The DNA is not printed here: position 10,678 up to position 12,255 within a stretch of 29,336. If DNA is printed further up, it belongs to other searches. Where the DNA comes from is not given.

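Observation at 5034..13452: DMSP lyase dddP heads a translationally coupled lactamase/hydratase/lyase operon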

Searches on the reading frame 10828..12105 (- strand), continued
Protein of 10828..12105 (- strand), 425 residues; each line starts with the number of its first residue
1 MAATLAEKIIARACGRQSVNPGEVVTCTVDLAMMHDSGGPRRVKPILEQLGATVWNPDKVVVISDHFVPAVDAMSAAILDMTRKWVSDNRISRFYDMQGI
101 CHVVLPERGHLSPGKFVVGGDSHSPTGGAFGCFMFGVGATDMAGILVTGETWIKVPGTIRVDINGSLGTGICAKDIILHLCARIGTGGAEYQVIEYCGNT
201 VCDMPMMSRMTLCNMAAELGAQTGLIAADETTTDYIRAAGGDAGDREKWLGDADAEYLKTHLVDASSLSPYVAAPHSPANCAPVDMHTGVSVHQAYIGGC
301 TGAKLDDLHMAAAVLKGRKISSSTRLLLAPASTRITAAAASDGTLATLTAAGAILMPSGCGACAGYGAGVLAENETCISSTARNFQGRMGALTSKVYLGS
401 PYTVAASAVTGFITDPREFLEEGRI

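Call 49: search_protein_families(library=ncbifam, proteins=[L099:3041-3718:+, L099:3733-4644:+, L099:4649-5572:+, L099:5580-6980:+, L085:17076-18467:+, L085:5312-6544:+, L085:4472-5272:+])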
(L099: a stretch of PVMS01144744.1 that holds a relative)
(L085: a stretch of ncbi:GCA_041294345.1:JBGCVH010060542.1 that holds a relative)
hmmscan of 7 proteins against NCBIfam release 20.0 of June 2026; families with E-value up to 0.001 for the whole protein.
L099:3041-3718:+ (225 aa): 4 families
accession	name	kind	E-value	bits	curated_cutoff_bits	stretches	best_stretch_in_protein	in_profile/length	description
NF008517.0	PRK11440.1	equivalog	5.2e-09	36.3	195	1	29-214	8-185/188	hydrolase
NF050097.1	BiurAmidohydBiuH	equivalog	3.2e-08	33.3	370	1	130-198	131-199/221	biuret amidohydrolase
TIGR03614.1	RutB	equivalog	9.3e-08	32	377.95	1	28-222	14-221/226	pyrimidine utilization protein B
NF008623.0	PRK11609.1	equivalog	8e-05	22.5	174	1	137-180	130-173/213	bifunctional nicotinamidase/pyrazinamidase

L099:3733-4644:+ (303 aa): 2 families
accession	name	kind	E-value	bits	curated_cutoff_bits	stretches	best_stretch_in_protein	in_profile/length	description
TIGR03212.1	uraD_N-term-dom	equivalog_domain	2.2e-39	135.3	424.6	1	58-289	65-295/297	allantoinase PuuE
TIGR03006.1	pepcterm_polyde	equivalog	1.4e-09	37.5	276.2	1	74-180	38-146/272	XrtA system polysaccharide deacetylase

L099:4649-5572:+ (307 aa): 2 families
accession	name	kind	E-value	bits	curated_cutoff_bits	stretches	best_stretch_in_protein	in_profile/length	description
TIGR03212.1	uraD_N-term-dom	equivalog_domain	2.4e-31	108.9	424.6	1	29-303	11-291/297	allantoinase PuuE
TIGR03006.1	pepcterm_polyde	equivalog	3.4e-06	26.4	276.2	1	89-192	37-141/272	XrtA system polysaccharide deacetylase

L099:5580-6980:+ (466 aa): 42 families (the best 25 are shown)
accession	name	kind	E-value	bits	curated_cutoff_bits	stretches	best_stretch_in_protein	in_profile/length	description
TIGR01813.1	flavo_cyto_c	subfamily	5.2e-74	249.6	285.45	1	17-456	2-443/444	flavocytochrome c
NF005064.0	PRK06481.1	equivalog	3e-63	214.3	542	1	17-462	64-502/506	flavocytochrome c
NF005510.0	PRK07121.1-3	subfamily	1.2e-45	156.2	481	2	142-462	178-489/492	FAD-binding protein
NF005511.0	PRK07121.1-4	equivalog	2.8e-45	154.8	466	2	196-462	269-542/553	FAD-binding protein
NF006130.0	PRK08274.1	equivalog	2e-42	145.6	369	1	15-463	6-462/467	FAD-dependent tricarballylate dehydrogenase TcuA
NF009478.0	PRK12844.1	equivalog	5.4e-42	143.8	789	2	140-434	206-525/559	3-ketosteroid-delta-1-dehydrogenase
NF005882.1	PRK07843.1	equivalog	5.2e-38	130.8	788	2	142-452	200-540/547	3-oxosteroid 1-dehydrogenase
NF009473.0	PRK12835.1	subfamily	1.9e-37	129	837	2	143-452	212-559/585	FAD-binding protein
NF009474.0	PRK12837.1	equivalog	8e-31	107.4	675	1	143-435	172-486/513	FAD-binding protein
NF005512.0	PRK07121.1-5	subfamily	8.5e-31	107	812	2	143-461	181-488/489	FAD-binding protein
NF005509.0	PRK07121.1-2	subfamily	4.6e-29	101.4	630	2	137-460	195-522/527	FAD-binding protein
NF004789.0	PRK06134.1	subfamily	1.6e-27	96.3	747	2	142-428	215-538/581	FAD-dependent oxidoreductase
NF009479.0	PRK12845.1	equivalog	2.1e-27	95.8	793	2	143-433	218-539/566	3-ketosteroid-delta-1-dehydrogenase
NF005508.0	PRK07121.1-1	equivalog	3.4e-27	95.1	537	2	137-463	168-494/497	FAD-binding protein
TIGR02485.1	CobZ_N-term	equivalog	5.2e-27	94.7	372.55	1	15-463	2-435/437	FAD-dependent tricarballylate dehydrogenase TcuA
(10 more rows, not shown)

L085:17076-18467:+ (463 aa): 50 families (the best 25 are shown)
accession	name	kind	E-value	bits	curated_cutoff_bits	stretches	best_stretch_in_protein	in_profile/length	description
TIGR01813.1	flavo_cyto_c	subfamily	6.2e-82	275.7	285.45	1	17-457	2-443/444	flavocytochrome c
NF005064.0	PRK06481.1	equivalog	2.9e-68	230.8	542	1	16-461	63-500/506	flavocytochrome c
NF005510.0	PRK07121.1-3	subfamily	5.4e-53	180.4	481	2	142-462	178-488/492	FAD-binding protein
NF006130.0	PRK08274.1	equivalog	6.8e-48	163.6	369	1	14-462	5-460/467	FAD-dependent tricarballylate dehydrogenase TcuA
NF009478.0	PRK12844.1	equivalog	3.6e-46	157.6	789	2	136-461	203-549/559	3-ketosteroid-delta-1-dehydrogenase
NF005511.0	PRK07121.1-4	equivalog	3.9e-46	157.6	466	2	192-462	265-541/553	FAD-binding protein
NF053717.1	VnlPnlRedVprA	equivalog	1.8e-39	135.9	600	2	17-257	9-246/481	vinyl phenol reductase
NF004789.0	PRK06134.1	subfamily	3e-39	135.1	747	2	142-462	215-569/581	FAD-dependent oxidoreductase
NF009473.0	PRK12835.1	subfamily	3.4e-39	134.8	837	3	142-301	211-373/585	FAD-binding protein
NF005882.1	PRK07843.1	equivalog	2.6e-36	125.2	788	2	135-457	194-544/547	3-oxosteroid 1-dehydrogenase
NF005512.0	PRK07121.1-5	subfamily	1.2e-34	119.8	812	2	142-462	180-488/489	FAD-binding protein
NF005509.0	PRK07121.1-2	subfamily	7e-33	114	630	2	138-461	196-522/527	FAD-binding protein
TIGR02485.1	CobZ_N-term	equivalog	6.8e-31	107.5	372.55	1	15-463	2-434/437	FAD-dependent tricarballylate dehydrogenase TcuA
NF009476.0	PRK12839.1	equivalog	5.7e-30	104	940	2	142-461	212-565/572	FAD-dependent oxidoreductase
NF009479.0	PRK12845.1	equivalog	3e-29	101.8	793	2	142-462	217-565/566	3-ketosteroid-delta-1-dehydrogenase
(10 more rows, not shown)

L085:5312-6544:+ (410 aa): 3 families
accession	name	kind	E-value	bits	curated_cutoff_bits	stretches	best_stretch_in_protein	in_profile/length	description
NF011933.0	PRK15404.1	subfamily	9.4e-20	71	477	1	31-364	17-339/370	high-affinity branched-chain amino acid ABC transporter substrate-binding protein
TIGR03407.1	urea_ABC_UrtA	exception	2.1e-07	30.2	492.75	1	41-120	1-78/361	urea ABC transporter substrate-binding protein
TIGR01409.1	TAT_signal_seq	domain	0.00076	19.7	16.7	1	9-37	2-29/29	twin-arginine translocation signal domain-containing protein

L085:4472-5272:+ (266 aa): 20 families
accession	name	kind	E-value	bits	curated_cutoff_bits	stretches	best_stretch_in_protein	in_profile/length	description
NF052441.1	TransRegRv0792c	equivalog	1.5e-30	106.3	400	1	22-255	18-251/260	Rv0792c family HTH-type transcriptional regulator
NF041547.1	GntR_LSA1692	equivalog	5.9e-30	104.6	275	1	21-252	2-232/233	GntR family transcriptional regulator, LSA1692 subfamily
TIGR02018.2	his_ut_repres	equivalog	3.3e-29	101.9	220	1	22-247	1-223/226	histidine utilization transcriptional repressor HutC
TIGR02325.1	C_P_lyase_phnF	equivalog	6e-25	88.1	156.8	1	21-248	9-236/238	phosphonate metabolism transcriptional regulator PhnF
NF008491.0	PRK11402.1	subfamily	1.8e-21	76.8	269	1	14-243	5-233/243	GntR family transcriptional regulator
TIGR02404.1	trehalos_R_Bsub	equivalog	7.3e-19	68.3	211.95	1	22-247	2-228/233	trehalose operon repressor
NF007292.0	PRK09764.1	equivalog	9.9e-17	60.9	281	1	19-250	4-234/240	GntR family transcriptional regulator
TIGR03337.1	phnR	equivalog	1.1e-13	51.4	296.75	1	22-241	3-221/231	phosphonate utilization transcriptional regulator PhnR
NF007486.0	PRK10079.1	equivalog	5.7e-13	49.2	363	1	32-246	23-237/241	phosphonate metabolism transcriptional regulator PhnF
NF011575.0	PRK14999.1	equivalog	3.3e-12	46.2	424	1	17-246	9-235/241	histidine utilization repressor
NF052282.1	PLP_TF_PdxR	equivalog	6.8e-12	45.2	320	1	20-91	1-72/448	MocR-like pyridoxine biosynthesis transcription factor PdxR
NF047563.1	modulin_PmtR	equivalog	1.4e-09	38.1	200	1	13-84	5-76/125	PSM export ABC transporter transcriptional regulator PmtR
NF052290.2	MocR_like_YczR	exception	9.9e-09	34.4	487.4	1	19-89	18-88/458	MocR-like transcription factor YczR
NF052281.1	rhizopine_MocR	equivalog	4.2e-08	32.3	650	1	13-86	11-84/479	rhizopine catabolism transcriptional regulator MocR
TIGR02812.1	fadR_gamma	equivalog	2.1e-06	27.6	249.2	1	31-84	17-70/235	fatty acid metabolism transcriptional regulator FadR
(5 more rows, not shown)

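Call 69: search_protein_families(library=pfam, proteins=[L116:2559-3977:+, L120:5404-6150:+, L126:1827-3542:+, L121:6257-7720:+, L164:91-972:+, L167:25-795:+, L113:386-2446:-, L110:8438-9898:-, L109:485-1627:+, L141:176-850:+], max_evalue=0.00001)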
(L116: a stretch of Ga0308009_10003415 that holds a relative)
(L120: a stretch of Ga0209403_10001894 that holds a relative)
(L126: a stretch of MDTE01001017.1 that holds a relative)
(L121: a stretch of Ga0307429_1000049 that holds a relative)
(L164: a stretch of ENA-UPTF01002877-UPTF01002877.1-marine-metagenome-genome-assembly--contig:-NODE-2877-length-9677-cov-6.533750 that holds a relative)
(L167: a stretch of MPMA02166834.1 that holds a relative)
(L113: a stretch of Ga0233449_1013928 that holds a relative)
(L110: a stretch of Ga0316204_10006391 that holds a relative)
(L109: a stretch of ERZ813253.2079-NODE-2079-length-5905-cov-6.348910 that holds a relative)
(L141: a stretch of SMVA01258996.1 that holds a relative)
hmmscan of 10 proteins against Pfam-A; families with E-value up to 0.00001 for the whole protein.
L116:2559-3977:+ (472 aa): 2 families
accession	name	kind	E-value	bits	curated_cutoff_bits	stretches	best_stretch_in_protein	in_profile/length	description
PF02826.25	2-Hacid_dh_C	-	2.4e-31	108.9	25.1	1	110-262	3-150/178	D-isomer specific 2-hydroxyacid dehydrogenase, NAD binding domain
PF00389.36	2-Hacid_dh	-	8.8e-16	58.2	24.6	1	17-205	13-114/134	D-isomer specific 2-hydroxyacid dehydrogenase, catalytic domain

L120:5404-6150:+ (248 aa): 1 family
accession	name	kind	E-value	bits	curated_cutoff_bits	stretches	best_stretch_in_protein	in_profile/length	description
PF02830.23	V4R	-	1e-13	51.6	31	1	183-240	3-60/62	V4R domain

L126:1827-3542:+ (571 aa): 3 families
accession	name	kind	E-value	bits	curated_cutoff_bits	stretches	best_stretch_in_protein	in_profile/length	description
PF00890.30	FAD_binding_2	-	4.7e-79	266.9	20.4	1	10-546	1-414/414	FAD binding domain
PF01266.30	DAO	-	7e-11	42.7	27.9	0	211-275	147-207/353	FAD dependent oxidoreductase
PF12831.13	FAD_oxidored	-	2.3e-07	30.9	27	0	10-63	1-53/416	FAD dependent oxidoreductase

L121:6257-7720:+ (487 aa): 1 family
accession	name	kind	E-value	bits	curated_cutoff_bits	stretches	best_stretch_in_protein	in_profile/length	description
PF07690.21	MFS_1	-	1.9e-38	132.7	33.4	2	107-276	6-178/347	Major Facilitator Superfamily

L164:91-972:+ (293 aa): 2 families
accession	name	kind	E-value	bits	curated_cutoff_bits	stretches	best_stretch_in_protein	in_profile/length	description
PF00892.27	EamA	-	2.9e-21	76.6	28.2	2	153-290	2-134/135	EamA-like transporter family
PF03151.22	TPT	-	2.3e-06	27.6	30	0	171-291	20-137/291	Triose-phosphate Transporter family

L167:25-795:+ (256 aa): 0 families

L113:386-2446:- (686 aa): 6 families
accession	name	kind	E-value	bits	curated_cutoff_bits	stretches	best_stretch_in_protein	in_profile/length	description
PF02518.31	HATPase_c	-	6e-24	85.1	26.4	1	564-685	2-110/111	Histidine kinase-, DNA gyrase B-, and HSP90-like ATPase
PF13426.13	PAS_9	-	8.1e-13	49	27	1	347-439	5-103/103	PAS domain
PF00512.31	HisKA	-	1.2e-08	35.3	26.9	1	457-520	3-64/66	His Kinase A (phospho-acceptor) domain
PF08447.18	PAS_3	-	4.4e-07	30.5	25.6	0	355-432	2-86/89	PAS fold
PF01590.32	GAF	-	1.1e-06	29.7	22.4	1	55-192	2-129/133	GAF domain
PF00989.32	PAS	-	5.8e-06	26.7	22.6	0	347-430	16-104/113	PAS fold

L110:8438-9898:- (486 aa): 1 family
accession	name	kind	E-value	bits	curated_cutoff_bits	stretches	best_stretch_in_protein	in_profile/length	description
PF00282.25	Pyridoxal_deC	-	2.5e-43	148.7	27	1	109-413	48-366/375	Pyridoxal-dependent decarboxylase conserved domain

L109:485-1627:+ (380 aa): 1 family
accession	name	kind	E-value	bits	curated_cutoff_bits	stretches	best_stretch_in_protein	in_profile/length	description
PF04909.20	Amidohydro_2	-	3.2e-33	116.2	26.4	1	96-378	20-289/289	Amidohydrolase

L141:176-850:+ (224 aa): 0 families

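Call 72: find_encoding_contigs(protein=L091:3757-5121:+, flank=6000, max_places=8)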
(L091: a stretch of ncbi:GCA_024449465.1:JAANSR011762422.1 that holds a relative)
Protein L091:3757-5121:+ (454 aa): 1 contig read that carries it; 1 place shown.
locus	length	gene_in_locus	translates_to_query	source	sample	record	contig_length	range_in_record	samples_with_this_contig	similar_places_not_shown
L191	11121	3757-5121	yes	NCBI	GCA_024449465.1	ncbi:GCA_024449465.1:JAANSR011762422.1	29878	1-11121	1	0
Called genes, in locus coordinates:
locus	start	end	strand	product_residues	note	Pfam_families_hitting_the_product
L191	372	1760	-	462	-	PF00392:GntR, PF00155:Aminotran_1_2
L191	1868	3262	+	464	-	PF00202:Aminotran_3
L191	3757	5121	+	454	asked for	PF00557:Peptidase_M24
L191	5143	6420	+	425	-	PF00330:Aconitase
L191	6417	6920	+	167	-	PF00694:Aconitase_C, PF06434:Aconitase_2_N (faint)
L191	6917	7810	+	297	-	PF13714:PEP_mutase, PF00463:ICL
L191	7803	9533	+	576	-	PF02538:Hydantoinase_B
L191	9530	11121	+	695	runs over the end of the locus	PF05378:Hydant_A_N, PF01968:Hydantoinase_A, PF19278:Hydant_A_C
